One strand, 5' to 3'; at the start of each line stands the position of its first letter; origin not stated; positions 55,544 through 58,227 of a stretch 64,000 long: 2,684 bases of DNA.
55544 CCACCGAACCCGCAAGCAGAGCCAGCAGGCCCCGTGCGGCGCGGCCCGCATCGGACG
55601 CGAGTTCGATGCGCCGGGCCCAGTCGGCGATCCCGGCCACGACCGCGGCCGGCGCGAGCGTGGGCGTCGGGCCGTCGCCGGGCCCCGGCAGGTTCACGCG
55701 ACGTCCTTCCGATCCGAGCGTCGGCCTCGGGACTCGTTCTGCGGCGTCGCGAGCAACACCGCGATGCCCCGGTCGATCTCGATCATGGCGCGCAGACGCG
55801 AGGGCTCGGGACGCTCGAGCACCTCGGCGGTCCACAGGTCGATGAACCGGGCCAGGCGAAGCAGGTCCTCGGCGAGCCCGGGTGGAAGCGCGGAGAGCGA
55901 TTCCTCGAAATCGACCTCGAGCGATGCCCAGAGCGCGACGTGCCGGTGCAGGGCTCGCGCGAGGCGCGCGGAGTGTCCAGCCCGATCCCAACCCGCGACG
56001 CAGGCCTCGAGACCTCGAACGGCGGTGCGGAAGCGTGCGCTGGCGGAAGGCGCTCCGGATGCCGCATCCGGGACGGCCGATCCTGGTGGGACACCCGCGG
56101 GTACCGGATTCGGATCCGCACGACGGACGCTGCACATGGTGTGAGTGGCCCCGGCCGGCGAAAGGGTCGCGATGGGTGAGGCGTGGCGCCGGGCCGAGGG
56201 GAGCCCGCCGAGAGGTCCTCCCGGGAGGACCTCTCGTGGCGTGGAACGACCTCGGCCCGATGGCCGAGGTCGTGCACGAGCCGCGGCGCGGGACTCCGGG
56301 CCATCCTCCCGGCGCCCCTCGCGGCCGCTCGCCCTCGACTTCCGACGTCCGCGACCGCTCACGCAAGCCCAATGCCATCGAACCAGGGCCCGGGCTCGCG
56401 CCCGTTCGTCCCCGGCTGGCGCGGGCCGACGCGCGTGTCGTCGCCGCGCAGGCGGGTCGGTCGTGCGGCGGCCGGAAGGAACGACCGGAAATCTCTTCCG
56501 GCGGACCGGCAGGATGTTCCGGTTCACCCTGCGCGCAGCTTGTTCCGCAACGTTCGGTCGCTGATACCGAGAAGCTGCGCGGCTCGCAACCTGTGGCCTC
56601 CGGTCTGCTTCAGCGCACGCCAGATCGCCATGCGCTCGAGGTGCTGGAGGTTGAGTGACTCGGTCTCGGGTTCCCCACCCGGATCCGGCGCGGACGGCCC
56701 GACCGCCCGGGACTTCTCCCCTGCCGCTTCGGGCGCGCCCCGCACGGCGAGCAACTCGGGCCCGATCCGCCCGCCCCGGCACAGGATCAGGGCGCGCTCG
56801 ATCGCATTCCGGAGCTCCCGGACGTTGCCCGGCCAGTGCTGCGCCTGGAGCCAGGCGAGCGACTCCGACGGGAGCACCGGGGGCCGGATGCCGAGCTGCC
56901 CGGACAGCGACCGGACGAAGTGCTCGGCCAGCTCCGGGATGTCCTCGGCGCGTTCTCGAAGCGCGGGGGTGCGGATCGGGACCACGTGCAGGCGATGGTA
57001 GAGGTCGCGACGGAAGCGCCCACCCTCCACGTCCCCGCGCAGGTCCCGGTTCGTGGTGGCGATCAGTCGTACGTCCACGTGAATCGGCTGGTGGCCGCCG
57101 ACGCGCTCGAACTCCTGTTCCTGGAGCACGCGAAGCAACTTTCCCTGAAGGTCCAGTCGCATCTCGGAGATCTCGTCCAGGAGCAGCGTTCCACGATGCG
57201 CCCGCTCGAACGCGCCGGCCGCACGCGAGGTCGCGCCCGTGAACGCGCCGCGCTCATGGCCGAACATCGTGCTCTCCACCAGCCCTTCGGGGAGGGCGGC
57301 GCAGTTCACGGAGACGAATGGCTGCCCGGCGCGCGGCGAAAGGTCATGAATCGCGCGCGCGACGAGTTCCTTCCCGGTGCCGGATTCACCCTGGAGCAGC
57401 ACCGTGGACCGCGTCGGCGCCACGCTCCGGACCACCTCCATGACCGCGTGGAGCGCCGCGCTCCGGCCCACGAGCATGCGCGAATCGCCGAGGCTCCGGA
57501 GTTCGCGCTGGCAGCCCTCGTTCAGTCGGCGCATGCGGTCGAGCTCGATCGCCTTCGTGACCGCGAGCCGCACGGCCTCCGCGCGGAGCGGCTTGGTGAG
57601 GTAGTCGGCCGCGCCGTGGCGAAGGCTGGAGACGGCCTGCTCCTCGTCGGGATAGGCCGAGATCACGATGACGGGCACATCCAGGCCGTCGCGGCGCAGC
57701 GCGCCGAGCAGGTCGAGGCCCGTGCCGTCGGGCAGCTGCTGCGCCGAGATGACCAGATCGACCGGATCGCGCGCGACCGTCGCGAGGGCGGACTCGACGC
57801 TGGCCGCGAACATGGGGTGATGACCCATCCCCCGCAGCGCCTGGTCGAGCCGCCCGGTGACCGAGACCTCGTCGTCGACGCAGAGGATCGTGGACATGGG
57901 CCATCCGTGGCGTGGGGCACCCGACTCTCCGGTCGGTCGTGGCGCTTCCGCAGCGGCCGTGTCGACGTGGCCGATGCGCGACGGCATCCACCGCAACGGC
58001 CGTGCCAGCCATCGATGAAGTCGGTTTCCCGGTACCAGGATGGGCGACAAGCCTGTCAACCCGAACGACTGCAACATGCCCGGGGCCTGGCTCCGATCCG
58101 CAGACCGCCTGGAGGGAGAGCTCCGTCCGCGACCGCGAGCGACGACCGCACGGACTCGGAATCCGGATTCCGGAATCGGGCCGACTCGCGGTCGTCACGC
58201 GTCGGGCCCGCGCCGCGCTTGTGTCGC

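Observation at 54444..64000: Self-contained sigma-54 cascade: three bEBPs, three -24/-12 promoters, FlaF-like/pseudo-PP2C output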

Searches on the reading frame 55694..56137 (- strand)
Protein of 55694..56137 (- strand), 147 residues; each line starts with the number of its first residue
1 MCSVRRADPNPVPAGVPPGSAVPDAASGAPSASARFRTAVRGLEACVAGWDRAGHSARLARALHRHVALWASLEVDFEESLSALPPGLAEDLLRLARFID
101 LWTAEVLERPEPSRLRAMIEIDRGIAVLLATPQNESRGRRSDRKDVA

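Call 9: search_protein_families(library=pfam, proteins=[window:55694-56137:-], max_evalue=10)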
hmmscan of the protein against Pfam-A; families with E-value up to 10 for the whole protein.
window:55694-56137:- (147 aa): 2 families
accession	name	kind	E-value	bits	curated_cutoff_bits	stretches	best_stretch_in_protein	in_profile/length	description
PF07309.16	FlaF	-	2.8e-10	40.6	23.6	1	36-126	23-110/113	Flagellar protein FlaF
PF13740.12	ACT_6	-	0.17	12.3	23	1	47-71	7-31/76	ACT domain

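Call 15: find_homologous_proteins(query=window:55694-56137:-, max_evalue=0.001)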
Query window:55694-56137:- (147 aa): 1 proteins with E <= 0.001 among 728 candidates.
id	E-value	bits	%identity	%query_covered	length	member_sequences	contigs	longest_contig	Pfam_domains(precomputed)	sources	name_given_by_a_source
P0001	2.4e-88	311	100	100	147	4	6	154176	PF07309.17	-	-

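Call 24: search_protein_representatives(protein=window:55694-56137:-)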
Query: 147 residues. Proteins with E-value up to 0.001 (for the whole library): 76; up to 1e-10: 5; up to 1e-30: 1. The best 76 are listed.
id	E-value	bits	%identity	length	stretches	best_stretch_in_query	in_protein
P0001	7.5e-89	311.2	100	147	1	1-147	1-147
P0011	1.3e-28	115.9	52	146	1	3-137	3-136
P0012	5.7e-15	71.7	30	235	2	33-136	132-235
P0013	3.9e-12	62.5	39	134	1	23-136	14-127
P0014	4.1e-11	59.2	38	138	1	32-137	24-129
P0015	1.4e-10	57.5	35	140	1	31-127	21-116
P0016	2.0e-10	57.0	53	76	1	75-131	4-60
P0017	2.8e-10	56.5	35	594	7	100-130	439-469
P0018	1.1e-09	54.5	35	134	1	23-133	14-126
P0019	1.6e-09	54.0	35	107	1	36-129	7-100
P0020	1.6e-08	50.8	32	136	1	35-130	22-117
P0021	1.6e-08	50.8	35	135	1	36-131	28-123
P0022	2.1e-08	50.4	35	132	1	34-132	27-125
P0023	2.1e-08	50.4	32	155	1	32-139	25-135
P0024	2.7e-08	50.1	35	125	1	36-127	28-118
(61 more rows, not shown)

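Call 25: list_cluster_members(proteins=[P0011, P0012, P0013, P0014, P0015, P0018, P0020, P0021, P0022, P0023])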
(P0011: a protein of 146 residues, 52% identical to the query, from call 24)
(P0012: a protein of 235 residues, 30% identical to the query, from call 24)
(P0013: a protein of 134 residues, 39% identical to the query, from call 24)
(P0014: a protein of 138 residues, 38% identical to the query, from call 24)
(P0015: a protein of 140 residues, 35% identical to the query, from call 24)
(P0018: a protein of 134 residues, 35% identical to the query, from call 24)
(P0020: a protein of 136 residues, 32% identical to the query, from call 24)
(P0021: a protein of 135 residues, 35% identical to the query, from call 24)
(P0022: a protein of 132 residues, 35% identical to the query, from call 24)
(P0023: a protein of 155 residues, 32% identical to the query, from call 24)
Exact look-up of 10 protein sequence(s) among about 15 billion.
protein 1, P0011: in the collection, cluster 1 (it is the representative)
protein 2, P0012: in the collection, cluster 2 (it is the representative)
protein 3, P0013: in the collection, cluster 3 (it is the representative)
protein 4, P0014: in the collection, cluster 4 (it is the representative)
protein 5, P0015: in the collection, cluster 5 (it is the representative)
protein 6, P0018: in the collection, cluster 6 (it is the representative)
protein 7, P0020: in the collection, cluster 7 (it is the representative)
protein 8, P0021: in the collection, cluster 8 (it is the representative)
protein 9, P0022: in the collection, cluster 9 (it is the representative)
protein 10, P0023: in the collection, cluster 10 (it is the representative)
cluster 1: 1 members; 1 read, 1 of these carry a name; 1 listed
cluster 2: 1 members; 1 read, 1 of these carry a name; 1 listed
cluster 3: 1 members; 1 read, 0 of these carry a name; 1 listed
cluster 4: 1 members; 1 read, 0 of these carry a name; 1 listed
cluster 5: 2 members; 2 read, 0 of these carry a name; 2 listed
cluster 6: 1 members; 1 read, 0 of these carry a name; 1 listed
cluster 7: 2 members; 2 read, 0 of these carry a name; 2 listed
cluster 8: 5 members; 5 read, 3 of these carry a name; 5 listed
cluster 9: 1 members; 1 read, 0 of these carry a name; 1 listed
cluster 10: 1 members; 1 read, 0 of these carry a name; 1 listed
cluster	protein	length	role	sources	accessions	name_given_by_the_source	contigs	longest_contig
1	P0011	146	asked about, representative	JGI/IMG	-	hypothetical protein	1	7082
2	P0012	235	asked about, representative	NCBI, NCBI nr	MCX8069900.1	MAG: flagellar biosynthesis regulator FlaF [Thermodesulfovibrionales bacterium] | flagellar biosynthesis regulator FlaF [Thermodesulfovibrionales bacterium]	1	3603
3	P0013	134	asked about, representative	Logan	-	-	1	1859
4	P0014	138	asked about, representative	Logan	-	-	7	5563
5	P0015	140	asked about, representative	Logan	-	-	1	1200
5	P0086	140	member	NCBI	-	-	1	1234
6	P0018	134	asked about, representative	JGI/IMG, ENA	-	-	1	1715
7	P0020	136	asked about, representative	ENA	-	-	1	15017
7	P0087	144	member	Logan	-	-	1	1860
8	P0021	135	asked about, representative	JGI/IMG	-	flagellar biosynthesis activator protein FlaF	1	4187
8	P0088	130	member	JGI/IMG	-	flagellar protein FlaF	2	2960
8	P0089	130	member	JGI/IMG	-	flagellar protein FlaF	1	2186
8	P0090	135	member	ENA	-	-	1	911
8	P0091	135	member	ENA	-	-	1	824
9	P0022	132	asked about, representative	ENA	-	-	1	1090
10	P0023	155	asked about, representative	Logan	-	-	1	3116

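Call 88: predict_structure(alignment_id=A1)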
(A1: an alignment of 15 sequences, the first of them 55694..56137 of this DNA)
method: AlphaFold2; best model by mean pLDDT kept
length: 147 residues; sequences in the alignment: 15
mean_pLDDT: 81.3   pTM: 0.67
mean pLDDT of the five models: 81.3, 80.0, 79.9, 79.1, 77.3
residues with pLDDT >= 90: 77; 70-90: 27; 50-70: 32; < 50: 11
segments of 3 or more residues with pLDDT < 50: 1-3, 20-26
pLDDT, mean of each block of 10 residues (from residue 1): 51 56 56 93 98 97 96 85 81 93 96 97 92 61 62
secondary structure, 60 per line:
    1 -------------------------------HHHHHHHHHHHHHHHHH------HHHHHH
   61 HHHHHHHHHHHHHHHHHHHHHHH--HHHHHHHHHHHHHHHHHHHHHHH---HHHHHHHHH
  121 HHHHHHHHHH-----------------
elements in order: H32-48 H55-83 H86-108 H112-130

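Call 91: fold_search(model_id=the predicted structure, library=pdb)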
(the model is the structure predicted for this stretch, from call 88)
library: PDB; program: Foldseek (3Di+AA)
matches with E <= 10: 443; with E <= 0.001: 0
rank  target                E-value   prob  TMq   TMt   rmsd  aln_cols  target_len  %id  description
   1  8dz8_B                4.5e-02  1.00  0.47  0.67   3.3        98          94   12  Neoleukin 4, a de novo designed IL-4 mimetic (released 2023-03-29)
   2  1orj_C                7.4e-02  1.00  0.45  0.60   4.4       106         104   11  FLAGELLAR EXPORT CHAPERONE (released 2003-09-16)
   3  8dz8_A                1.2e-01  1.00  0.48  0.67   3.3       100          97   12  Neoleukin 4, a de novo designed IL-4 mimetic (released 2023-03-29)
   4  8dz8_H                1.2e-01  1.00  0.47  0.67   3.1        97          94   12  Neoleukin 4, a de novo designed IL-4 mimetic (released 2023-03-29)
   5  3waq                  1.2e-01  0.97  0.42  0.45   5.2       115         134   12  Hemerythrin-like domain of DcrH I119E mutant (met) (released 2014-03-19)
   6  6dg6_F                1.3e-01  1.00  0.48  0.67   3.4        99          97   10  Structure of a de novo designed Interleukin-2/Interleukin-15 mimetic (released 2019-01-16)
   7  8dz8_D                1.5e-01  0.99  0.45  0.62   3.8       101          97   11  Neoleukin 4, a de novo designed IL-4 mimetic (released 2023-03-29)
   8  1ory_A                1.6e-01  1.00  0.57  0.69   2.6       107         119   13  FLAGELLAR EXPORT CHAPERONE IN COMPLEX WITH ITS COGNATE BINDING PARTNER (released 2003-09-16)
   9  1orj_B                1.6e-01  0.99  0.45  0.59   4.4       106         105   11  FLAGELLAR EXPORT CHAPERONE (released 2003-09-16)
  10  2awc                  1.6e-01  0.97  0.43  0.47   4.4       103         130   14  deoxy-DcrH-Hr (released 2006-08-15)
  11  5maw_E                1.7e-01  1.00  0.56  0.71   3.0       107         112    6  Crystal structure of the flagellin-FliS complex from Bacillus subtilis (released 2017-12-20)
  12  6dg6_A                1.8e-01  0.99  0.49  0.67   2.9       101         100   11  Structure of a de novo designed Interleukin-2/Interleukin-15 mimetic (released 2019-01-16)
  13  8dz8_C                2.0e-01  0.99  0.47  0.67   3.6        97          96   12  Neoleukin 4, a de novo designed IL-4 mimetic (released 2023-03-29)
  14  6dg6_D                2.0e-01  0.99  0.49  0.66   3.4        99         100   10  Structure of a de novo designed Interleukin-2/Interleukin-15 mimetic (released 2019-01-16)
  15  8dz8_E                2.0e-01  0.99  0.47  0.65   3.5       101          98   12  Neoleukin 4, a de novo designed IL-4 mimetic (released 2023-03-29)
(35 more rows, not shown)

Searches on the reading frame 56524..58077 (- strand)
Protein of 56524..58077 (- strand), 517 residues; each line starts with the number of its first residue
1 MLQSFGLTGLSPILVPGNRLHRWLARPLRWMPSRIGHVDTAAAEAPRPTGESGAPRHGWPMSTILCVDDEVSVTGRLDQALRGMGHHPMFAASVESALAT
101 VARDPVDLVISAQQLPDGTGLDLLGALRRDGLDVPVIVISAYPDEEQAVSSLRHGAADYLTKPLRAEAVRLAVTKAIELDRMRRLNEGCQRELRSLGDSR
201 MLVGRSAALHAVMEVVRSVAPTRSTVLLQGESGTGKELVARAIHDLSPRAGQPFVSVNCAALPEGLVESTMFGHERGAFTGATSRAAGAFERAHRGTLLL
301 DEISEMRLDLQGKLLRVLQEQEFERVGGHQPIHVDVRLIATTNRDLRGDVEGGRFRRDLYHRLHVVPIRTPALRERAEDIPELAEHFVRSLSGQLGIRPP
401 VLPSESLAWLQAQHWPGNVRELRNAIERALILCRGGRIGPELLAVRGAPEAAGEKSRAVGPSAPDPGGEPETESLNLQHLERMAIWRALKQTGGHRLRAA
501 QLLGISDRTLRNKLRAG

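Call 4: search_protein_families(library=pfam, proteins=[window:56524-58077:-], max_evalue=0.01)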
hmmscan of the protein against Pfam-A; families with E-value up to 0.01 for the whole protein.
window:56524-58077:- (517 aa): 11 families
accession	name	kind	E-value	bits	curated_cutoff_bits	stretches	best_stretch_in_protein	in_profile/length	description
PF00158.32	Sigma54_activat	-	7.1e-69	231.2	20.2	1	202-368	1-167/168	Sigma-54 interaction domain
PF25601.1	AAA_lid_14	-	4.1e-22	78.3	27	1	374-445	1-72/87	AAA+ ATPase lid domain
PF00072.30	Response_reg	-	8.6e-20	71.4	30.2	1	64-173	1-110/111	Response regulator receiver domain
PF14532.12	Sigma54_activ_2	-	2.8e-18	66.9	25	1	203-373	1-138/138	Sigma-54 interaction domain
PF02954.25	HTH_8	-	6e-10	39.1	22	1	480-516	5-41/42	Bacterial regulatory protein, Fis family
PF07728.20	AAA_5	-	6.3e-09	36.4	22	1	226-345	2-124/139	AAA domain (dynein-related subfamily)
PF01078.27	Mg_chelatase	-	1.8e-05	24.7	20.3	0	281-343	93-157/207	Magnesium chelatase, subunit ChlI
PF13191.12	AAA_16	-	2.1e-05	25.5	32.6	1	202-342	2-104/167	AAA ATPase domain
PF00004.35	AAA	-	3.7e-05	24.6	21.2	1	226-344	1-110/131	ATPase family associated with various cellular activities (AAA)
PF07724.20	AAA_2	-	0.001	19.6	27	1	224-345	4-126/166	AAA domain (Cdc48 subfamily)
PF00493.29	MCM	-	0.0012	18.5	23.3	1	224-322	58-149/224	MCM P-loop domain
